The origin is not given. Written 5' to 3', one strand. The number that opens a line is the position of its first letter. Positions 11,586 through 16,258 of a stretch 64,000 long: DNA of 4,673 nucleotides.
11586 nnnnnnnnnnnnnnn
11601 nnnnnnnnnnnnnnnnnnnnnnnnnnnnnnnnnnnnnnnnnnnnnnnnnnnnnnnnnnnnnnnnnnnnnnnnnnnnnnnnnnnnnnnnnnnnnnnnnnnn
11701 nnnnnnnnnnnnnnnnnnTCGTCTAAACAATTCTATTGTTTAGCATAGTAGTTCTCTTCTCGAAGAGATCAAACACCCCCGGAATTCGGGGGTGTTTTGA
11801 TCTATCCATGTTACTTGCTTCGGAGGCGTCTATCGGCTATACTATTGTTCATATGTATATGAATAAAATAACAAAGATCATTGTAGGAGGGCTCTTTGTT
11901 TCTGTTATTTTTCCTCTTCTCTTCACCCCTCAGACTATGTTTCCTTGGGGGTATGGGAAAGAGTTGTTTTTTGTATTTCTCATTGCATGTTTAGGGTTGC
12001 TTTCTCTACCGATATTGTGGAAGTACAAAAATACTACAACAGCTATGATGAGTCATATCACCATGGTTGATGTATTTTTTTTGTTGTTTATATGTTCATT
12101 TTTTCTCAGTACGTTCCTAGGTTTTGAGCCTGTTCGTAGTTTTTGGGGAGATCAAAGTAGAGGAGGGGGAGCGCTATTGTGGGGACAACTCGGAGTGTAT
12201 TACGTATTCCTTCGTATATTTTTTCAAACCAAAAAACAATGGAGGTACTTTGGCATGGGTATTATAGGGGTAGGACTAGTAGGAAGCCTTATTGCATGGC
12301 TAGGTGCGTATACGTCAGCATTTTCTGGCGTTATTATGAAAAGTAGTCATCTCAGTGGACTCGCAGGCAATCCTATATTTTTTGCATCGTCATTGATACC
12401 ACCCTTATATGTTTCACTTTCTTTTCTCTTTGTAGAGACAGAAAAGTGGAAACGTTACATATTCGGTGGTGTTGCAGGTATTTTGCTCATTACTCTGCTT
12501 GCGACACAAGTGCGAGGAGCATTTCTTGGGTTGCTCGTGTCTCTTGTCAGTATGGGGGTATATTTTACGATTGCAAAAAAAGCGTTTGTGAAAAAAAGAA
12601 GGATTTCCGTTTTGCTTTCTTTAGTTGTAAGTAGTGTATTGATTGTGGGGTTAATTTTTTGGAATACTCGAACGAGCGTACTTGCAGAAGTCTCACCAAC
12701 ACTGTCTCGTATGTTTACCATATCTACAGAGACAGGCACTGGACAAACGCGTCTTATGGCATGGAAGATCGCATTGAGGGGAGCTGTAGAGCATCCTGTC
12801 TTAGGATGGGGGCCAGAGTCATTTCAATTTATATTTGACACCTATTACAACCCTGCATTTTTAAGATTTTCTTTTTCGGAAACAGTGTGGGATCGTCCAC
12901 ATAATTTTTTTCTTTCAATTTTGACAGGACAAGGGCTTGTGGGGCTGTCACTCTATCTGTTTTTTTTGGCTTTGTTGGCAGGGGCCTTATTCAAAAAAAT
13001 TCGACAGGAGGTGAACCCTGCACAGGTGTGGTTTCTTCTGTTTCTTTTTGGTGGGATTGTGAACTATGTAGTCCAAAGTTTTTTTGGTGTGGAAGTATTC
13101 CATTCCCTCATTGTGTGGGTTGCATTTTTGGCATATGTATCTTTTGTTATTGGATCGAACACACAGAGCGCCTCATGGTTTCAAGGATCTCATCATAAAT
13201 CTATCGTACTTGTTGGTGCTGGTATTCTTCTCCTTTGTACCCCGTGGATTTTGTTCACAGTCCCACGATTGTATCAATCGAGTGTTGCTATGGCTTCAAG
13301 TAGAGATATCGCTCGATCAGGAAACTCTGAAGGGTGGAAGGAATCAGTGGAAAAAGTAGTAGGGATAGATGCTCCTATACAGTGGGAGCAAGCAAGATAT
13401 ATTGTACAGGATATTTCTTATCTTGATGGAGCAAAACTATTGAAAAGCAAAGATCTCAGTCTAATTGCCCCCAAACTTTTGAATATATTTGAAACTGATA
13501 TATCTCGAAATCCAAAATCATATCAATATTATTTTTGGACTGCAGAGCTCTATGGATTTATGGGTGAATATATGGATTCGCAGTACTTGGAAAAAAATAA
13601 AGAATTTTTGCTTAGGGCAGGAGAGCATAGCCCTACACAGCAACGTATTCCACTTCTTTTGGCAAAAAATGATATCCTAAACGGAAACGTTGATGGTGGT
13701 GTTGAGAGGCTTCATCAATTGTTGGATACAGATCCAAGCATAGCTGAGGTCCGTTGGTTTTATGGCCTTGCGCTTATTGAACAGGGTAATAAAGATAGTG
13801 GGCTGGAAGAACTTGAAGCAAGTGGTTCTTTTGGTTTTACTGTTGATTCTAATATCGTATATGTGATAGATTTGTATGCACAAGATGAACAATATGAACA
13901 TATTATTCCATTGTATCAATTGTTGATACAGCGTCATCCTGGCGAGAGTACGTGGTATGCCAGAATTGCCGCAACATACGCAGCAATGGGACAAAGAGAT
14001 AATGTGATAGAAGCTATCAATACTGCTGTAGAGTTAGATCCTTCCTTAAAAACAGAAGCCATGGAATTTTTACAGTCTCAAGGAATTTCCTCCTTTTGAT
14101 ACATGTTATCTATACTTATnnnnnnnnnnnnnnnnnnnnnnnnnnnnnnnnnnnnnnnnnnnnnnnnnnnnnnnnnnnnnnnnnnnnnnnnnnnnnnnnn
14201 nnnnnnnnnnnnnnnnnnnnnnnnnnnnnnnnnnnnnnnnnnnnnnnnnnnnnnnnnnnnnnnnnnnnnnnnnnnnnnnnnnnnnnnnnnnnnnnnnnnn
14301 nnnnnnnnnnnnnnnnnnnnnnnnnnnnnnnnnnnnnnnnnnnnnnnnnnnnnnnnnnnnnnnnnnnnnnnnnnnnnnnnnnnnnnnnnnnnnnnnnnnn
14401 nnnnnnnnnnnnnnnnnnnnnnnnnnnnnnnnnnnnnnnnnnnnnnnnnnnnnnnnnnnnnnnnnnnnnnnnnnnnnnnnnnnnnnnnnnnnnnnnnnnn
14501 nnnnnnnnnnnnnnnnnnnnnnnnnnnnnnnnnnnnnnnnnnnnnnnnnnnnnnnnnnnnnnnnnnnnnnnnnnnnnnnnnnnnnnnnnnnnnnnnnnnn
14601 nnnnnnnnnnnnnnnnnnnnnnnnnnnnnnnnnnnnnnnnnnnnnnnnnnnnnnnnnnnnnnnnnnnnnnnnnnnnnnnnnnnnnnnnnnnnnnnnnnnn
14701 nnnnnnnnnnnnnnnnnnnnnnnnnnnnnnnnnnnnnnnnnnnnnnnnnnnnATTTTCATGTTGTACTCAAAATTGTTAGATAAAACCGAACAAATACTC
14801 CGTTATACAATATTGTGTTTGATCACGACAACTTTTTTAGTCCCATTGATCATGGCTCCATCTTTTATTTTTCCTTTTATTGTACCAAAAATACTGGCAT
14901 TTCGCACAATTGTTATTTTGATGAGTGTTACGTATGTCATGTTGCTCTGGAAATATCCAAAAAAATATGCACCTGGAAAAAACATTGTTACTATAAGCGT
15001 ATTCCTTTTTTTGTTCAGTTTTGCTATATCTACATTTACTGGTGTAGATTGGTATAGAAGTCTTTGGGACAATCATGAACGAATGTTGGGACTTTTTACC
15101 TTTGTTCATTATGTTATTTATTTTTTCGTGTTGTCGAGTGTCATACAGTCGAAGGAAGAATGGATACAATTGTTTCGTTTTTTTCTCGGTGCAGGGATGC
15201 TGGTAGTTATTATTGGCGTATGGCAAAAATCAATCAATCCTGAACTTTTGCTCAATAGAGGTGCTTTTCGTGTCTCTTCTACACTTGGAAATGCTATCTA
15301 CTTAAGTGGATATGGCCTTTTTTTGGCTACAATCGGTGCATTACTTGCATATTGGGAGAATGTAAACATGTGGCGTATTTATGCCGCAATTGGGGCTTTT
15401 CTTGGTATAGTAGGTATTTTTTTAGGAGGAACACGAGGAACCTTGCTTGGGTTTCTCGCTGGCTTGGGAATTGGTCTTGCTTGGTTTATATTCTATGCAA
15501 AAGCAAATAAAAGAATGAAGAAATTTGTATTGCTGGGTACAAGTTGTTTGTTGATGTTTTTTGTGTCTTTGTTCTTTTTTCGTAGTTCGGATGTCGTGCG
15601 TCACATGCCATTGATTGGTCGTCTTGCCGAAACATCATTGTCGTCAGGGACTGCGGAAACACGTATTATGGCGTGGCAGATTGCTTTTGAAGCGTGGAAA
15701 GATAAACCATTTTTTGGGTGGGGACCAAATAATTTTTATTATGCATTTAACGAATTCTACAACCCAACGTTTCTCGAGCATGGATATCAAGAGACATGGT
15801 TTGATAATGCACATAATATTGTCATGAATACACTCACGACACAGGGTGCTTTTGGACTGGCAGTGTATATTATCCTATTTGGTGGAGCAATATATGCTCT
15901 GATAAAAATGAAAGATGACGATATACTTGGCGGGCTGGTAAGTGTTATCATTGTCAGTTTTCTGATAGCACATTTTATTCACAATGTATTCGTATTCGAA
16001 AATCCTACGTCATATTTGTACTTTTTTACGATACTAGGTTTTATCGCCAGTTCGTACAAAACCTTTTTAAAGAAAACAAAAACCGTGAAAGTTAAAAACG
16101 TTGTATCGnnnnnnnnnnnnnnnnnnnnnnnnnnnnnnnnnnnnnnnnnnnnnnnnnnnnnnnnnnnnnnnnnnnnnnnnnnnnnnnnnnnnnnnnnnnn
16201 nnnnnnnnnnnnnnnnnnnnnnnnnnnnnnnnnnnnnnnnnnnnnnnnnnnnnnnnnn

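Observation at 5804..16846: Candidate self-contained protein O-glycosylation module: ECF sigma and anti-sigma, then a giant Thr-rich secreted protein, then two O-antigen-ligase-family (PglL/WaaL-like) membrane proteins with TPR tails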

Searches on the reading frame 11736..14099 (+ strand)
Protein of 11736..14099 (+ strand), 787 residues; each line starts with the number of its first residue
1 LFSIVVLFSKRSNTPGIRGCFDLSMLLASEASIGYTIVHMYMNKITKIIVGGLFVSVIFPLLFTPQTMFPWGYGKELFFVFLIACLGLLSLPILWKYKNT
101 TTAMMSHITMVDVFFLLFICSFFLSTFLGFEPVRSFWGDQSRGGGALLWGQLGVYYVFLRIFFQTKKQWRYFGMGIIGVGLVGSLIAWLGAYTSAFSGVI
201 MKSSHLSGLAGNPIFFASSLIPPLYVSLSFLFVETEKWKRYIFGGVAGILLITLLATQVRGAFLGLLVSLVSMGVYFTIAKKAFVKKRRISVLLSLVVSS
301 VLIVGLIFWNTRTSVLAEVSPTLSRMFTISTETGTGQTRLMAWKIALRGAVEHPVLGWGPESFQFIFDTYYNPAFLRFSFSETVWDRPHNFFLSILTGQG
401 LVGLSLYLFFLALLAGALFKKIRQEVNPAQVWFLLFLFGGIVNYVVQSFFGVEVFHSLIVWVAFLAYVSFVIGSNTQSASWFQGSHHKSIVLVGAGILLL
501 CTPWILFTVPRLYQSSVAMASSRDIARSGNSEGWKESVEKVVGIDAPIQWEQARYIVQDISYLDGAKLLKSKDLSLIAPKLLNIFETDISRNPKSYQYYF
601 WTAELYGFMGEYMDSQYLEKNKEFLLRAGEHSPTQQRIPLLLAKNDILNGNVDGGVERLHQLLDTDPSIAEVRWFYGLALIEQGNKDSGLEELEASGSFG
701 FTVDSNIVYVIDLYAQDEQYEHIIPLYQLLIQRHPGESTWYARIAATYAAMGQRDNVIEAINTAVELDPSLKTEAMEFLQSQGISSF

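Call 3: search_protein_families(library=pfam, proteins=[window:11736-14099:+], max_evalue=0.01)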
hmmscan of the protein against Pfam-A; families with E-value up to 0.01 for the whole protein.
window:11736-14099:+ (787 aa): 7 families
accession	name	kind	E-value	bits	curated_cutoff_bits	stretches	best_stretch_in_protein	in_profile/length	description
PF04932.20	Wzy_C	-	7.5e-20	71.7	31.7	1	247-408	3-149/149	O-Antigen ligase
PF14559.12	TPR_19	-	1.1e-05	26.2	25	0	649-695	4-50/68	Tetratricopeptide repeat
PF13181.12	TPR_8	-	0.00027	21.3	25.7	0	741-770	4-33/34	Tetratricopeptide repeat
PF13428.12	TPR_14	-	0.00034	21.5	23.5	0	742-770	5-33/44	Tetratricopeptide repeat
PF13432.12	TPR_16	-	0.0011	19.8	32.7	1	649-693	10-54/65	Tetratricopeptide repeat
PF13431.12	TPR_17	-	0.0026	18.3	24.4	0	589-616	6-33/34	Tetratricopeptide repeat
PF00515.34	TPR_1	-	0.008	16.4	27.8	0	741-770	4-33/34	Tetratricopeptide repeat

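Call 10: search_solved_structures(query=window:11736-14099:+, max_evalue=1)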
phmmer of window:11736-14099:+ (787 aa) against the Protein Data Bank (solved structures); distinct sequences matched with E-value up to 1: 30.
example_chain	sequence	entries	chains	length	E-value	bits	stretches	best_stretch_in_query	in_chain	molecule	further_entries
9qhb_A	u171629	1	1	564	2.3e-09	39.3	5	585-770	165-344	Engineered tetratricopeptide repeat protein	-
8bu0_A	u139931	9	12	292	2.6e-09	39.1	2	649-770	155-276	Consensus tetratricopeptide repeat protein | Crystal structure of an 8-repeat consensus TPR superhelix with Zinc. | Monomer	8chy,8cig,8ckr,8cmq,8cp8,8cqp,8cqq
8ump_A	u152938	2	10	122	2.6e-07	32.5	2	739-774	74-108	T33-ml35-redesigned-TPR-domain-fold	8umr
9qhc_A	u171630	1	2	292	1.3e-05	26.8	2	649-775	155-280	Engineered tetratricopeptide repeat protein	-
2fo7_A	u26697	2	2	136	3.9e-05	25.3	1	649-769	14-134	SYNTHETIC CONSENSUS TPR PROTEIN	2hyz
8ch0_A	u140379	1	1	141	4.3e-05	25.1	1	649-769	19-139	Consensus tetratricopeptide repeat protein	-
9gzg_A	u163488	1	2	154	0.0004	21.9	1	650-775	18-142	Engineered CTPR protein with glutamic acids for conductivity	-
6vfi_B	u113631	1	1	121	0.0012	20.3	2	717-773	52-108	O43_dn18B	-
3as8_A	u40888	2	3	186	0.0012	20.3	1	653-770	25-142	Magnetosome protein MamA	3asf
5hrz_A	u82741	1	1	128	0.0017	19.9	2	719-776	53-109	TPR domain protein 1na0C3_3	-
1na0_A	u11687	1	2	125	0.0028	19.2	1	666-775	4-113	designed protein CTPR3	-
3asg_A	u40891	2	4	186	0.0042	18.6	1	653-770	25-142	MamA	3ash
7obi_A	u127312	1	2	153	0.0045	18.5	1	651-776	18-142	CTPR-rv4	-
6vfh_A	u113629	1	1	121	0.005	18.3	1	716-770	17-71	T33_dn10A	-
3as4_A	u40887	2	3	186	0.0054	18.2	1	653-770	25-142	MamA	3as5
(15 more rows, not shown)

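Call 39: search_protein_families(library=ncbifam, proteins=[window:11808-14099:+], max_evalue=0.001)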
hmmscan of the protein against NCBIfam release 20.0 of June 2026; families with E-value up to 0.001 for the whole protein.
window:11808-14099:+ (763 aa): 4 families
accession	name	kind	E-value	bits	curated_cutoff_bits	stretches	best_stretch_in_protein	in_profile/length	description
NF040959.1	MamA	equivalog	3.3e-09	36.5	200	1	624-746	49-171/204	magnetosome protein MamA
TIGR00947.1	2A73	equivalog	3.1e-06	26.5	366.4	1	56-410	43-384/425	IctB family putative bicarbonate transporter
TIGR02917.1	PEP_TPR_lipo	equivalog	1.2e-05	23.4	312.2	0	687-747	608-668/899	XrtA/PEP-CTERM system TPR-repeat protein PrsT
NF047558.1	TPR_END_plus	domain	7.4e-05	22.6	32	1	719-752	4-37/56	TPR end-of-group domain-containing protein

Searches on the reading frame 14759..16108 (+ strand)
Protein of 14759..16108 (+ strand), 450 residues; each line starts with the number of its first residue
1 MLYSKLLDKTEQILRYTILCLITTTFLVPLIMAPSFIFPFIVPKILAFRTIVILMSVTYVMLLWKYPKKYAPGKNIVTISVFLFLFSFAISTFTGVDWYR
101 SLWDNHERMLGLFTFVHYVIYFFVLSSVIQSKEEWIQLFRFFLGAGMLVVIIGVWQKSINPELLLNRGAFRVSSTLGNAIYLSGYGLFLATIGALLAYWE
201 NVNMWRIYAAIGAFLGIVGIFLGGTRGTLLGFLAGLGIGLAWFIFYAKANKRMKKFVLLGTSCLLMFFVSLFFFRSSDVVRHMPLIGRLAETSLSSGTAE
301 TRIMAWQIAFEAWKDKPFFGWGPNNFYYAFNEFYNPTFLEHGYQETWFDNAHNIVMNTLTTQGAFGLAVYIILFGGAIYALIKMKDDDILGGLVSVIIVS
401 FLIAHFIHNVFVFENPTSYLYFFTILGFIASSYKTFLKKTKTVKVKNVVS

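Call 52: search_solved_structures(query=A4, max_evalue=10, show_alignments=3)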
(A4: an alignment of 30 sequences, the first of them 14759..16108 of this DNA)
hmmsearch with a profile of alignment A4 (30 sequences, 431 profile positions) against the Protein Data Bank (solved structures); distinct sequences matched with E-value up to 10: 3.
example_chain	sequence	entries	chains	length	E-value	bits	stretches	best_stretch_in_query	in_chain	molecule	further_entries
7tpg_B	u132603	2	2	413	2.4e-07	33.3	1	172-380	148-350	Putative cell surface polysaccharide polymerase/ligase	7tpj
9rmk_A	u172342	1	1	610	4.6e-07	32.3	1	125-378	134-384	Oligosaccharyltransferase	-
6m6z_A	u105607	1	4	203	2.2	10.4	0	241-305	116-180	TMH4C4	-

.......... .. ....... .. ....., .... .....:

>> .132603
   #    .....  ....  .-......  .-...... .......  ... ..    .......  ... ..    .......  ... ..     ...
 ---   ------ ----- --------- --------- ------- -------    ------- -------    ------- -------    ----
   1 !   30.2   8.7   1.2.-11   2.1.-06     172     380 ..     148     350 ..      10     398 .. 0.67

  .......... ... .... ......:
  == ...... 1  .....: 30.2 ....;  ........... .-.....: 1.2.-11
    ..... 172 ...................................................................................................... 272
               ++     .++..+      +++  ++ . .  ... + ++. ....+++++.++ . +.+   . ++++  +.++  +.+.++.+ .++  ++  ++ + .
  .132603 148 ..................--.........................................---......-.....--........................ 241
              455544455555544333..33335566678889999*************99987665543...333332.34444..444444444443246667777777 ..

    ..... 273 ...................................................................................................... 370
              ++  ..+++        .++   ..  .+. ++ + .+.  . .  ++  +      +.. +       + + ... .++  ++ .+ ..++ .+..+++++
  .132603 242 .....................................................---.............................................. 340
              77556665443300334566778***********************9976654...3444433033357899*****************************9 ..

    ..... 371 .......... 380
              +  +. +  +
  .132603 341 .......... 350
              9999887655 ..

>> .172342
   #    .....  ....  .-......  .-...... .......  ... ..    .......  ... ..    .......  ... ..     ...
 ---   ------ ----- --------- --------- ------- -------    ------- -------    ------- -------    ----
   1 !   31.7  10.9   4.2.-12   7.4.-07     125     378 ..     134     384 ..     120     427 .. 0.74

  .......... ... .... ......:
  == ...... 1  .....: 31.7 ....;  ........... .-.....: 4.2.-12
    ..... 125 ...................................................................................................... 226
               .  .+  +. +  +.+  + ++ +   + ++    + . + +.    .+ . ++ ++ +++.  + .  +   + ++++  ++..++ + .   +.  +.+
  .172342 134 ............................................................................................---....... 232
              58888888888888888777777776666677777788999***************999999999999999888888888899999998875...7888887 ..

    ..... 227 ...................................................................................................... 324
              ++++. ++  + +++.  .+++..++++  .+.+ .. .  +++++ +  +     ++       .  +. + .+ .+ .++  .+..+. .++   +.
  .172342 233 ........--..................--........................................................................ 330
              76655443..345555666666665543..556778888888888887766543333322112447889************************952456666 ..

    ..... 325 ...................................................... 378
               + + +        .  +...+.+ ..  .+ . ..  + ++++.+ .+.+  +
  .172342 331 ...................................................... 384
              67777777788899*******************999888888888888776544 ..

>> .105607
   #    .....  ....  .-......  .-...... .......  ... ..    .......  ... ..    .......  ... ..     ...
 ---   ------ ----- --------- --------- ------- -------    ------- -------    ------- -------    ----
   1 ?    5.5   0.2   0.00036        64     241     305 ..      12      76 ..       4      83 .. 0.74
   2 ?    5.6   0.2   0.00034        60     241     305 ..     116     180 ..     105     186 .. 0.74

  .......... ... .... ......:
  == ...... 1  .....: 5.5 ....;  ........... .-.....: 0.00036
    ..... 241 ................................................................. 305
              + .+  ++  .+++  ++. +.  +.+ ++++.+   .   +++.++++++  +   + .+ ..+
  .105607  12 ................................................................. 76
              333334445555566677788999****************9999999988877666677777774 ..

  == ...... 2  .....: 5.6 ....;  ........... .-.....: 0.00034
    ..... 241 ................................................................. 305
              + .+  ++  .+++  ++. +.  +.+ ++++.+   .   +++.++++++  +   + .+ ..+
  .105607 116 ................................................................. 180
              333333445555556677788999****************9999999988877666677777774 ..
